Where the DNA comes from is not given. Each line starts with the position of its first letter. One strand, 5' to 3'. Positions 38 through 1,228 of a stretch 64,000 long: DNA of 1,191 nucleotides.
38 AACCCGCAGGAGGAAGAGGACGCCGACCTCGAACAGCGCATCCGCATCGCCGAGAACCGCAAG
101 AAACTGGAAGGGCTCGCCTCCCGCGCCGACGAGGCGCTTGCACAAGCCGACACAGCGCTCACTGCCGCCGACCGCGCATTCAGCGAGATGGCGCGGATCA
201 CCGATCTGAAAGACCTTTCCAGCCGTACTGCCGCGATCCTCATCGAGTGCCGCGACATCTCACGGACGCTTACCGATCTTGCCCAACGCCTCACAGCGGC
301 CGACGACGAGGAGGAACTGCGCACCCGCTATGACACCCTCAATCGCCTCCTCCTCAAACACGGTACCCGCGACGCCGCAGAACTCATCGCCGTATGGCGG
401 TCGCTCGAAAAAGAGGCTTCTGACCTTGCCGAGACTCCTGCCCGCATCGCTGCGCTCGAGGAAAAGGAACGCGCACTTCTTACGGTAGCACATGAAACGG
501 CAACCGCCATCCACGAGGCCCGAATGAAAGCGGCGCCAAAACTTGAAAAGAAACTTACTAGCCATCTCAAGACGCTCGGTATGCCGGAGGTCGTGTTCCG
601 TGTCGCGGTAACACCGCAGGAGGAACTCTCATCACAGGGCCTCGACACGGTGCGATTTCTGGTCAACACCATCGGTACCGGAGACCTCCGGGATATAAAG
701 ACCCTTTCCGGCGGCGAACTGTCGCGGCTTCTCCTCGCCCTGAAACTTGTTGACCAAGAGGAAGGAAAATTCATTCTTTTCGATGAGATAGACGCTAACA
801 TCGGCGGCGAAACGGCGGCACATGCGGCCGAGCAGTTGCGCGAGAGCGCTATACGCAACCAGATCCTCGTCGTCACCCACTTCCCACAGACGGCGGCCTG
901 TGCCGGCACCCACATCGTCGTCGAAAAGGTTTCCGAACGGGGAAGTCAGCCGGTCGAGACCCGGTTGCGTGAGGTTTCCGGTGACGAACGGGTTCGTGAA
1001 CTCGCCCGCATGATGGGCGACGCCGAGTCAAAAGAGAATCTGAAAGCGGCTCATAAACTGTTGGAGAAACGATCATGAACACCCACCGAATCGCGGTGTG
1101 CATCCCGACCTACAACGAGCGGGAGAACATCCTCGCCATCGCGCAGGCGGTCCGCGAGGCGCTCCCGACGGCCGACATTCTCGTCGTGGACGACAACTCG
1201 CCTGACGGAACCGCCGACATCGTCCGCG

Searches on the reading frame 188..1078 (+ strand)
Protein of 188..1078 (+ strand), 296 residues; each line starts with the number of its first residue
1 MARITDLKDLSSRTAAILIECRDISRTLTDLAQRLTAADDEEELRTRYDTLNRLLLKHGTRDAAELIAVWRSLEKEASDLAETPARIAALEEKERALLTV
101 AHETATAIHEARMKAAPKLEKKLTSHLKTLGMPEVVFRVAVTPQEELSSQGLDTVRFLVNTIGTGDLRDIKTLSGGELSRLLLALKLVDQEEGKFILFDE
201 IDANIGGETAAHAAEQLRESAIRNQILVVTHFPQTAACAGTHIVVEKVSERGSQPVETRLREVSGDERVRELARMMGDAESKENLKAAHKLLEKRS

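Call 27: search_protein_families(library=pfam, proteins=[window:188-1078:+], max_evalue=0.00001)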
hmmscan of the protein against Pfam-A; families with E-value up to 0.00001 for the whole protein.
window:188-1078:+ (296 aa): 1 family
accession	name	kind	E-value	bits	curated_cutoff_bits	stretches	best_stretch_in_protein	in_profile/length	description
PF02463.25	SMC_N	-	9.1e-07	29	40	1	135-248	135-214/220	RecF/RecN/SMC N terminal domain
